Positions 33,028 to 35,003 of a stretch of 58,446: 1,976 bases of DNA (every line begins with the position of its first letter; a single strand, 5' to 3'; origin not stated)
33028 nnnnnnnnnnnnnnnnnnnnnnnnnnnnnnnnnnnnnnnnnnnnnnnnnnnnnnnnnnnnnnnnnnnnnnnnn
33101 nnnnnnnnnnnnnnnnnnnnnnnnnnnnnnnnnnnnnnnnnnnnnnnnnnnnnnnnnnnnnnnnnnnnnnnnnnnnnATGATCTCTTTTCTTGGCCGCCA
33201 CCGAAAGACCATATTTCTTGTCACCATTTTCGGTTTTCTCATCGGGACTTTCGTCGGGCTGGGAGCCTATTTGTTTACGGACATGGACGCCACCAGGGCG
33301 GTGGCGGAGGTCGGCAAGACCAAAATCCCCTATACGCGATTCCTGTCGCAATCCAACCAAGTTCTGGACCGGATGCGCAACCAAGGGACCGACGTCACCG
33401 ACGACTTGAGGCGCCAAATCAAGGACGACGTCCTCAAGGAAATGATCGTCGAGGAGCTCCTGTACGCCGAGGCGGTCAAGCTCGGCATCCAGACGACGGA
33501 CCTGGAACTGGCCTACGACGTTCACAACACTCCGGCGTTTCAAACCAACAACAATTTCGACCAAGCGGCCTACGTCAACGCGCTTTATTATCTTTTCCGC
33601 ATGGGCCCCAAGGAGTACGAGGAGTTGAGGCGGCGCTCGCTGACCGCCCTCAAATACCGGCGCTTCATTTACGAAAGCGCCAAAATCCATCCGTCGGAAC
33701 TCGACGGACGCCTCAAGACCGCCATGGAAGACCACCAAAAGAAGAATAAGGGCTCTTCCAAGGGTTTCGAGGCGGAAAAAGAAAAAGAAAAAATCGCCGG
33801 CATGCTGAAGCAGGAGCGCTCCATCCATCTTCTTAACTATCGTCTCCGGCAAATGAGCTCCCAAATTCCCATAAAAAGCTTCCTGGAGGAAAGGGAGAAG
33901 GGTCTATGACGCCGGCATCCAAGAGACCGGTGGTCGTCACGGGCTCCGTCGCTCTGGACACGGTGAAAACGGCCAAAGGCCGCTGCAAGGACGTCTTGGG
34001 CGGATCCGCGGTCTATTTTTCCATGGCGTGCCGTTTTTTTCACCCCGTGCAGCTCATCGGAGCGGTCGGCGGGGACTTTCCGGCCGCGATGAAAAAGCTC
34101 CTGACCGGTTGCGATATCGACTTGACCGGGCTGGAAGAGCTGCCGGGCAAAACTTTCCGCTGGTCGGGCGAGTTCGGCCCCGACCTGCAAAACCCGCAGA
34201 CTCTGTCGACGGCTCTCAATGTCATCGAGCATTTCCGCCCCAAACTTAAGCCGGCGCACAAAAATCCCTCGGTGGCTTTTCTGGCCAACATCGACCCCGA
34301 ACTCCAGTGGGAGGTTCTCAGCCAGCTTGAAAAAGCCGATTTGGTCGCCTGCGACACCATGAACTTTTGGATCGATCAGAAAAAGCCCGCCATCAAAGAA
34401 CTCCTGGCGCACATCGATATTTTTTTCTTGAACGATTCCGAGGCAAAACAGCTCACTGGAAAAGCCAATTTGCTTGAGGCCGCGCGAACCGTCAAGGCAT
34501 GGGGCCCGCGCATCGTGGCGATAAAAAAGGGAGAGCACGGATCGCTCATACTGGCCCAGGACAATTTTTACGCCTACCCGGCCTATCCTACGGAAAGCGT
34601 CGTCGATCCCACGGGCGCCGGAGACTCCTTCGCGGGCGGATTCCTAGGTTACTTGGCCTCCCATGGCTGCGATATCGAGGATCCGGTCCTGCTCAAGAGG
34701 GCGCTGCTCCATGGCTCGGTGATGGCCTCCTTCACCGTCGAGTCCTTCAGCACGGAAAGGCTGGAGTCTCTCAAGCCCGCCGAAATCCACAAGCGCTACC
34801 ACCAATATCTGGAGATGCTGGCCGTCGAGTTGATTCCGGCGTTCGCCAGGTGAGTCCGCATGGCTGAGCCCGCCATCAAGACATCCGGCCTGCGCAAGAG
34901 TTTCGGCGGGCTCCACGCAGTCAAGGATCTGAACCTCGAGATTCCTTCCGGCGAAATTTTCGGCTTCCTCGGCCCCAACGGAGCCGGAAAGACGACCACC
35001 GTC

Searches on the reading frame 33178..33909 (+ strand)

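Call 9: search_protein_families(library=pfam, proteins=[window:33178-33909:+], max_evalue=0.001)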
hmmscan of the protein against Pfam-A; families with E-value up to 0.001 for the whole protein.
window:33178-33909:+ (243 aa): 2 families
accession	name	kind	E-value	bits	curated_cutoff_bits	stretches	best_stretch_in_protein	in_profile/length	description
PF13624.11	SurA_N_3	-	1.2e-27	97.1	27.2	1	1-158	1-159/162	SurA-like N-terminal domain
PF13623.11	SurA_N_2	-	1.3e-20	74.2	28.5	1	12-136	15-145/145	SurA-like N-terminal domain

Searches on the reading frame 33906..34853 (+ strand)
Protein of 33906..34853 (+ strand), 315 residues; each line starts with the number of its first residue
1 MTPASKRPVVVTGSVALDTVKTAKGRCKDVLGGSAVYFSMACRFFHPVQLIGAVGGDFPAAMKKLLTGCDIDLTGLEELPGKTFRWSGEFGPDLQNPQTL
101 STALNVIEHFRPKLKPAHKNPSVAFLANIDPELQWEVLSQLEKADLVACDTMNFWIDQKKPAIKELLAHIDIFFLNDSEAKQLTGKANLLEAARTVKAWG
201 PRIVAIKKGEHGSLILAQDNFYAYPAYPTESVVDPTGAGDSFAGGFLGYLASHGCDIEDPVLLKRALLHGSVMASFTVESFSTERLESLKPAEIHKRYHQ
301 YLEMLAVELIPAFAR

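Call 9: search_protein_families(library=pfam, proteins=[window:33906-34853:+], max_evalue=0.001)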
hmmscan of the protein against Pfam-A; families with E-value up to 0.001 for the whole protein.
window:33906-34853:+ (315 aa): 1 family
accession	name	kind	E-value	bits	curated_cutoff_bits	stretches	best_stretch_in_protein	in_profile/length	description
PF00294.29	PfkB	-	1.5e-28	100.4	25.8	1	43-283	48-295/302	pfkB family carbohydrate kinase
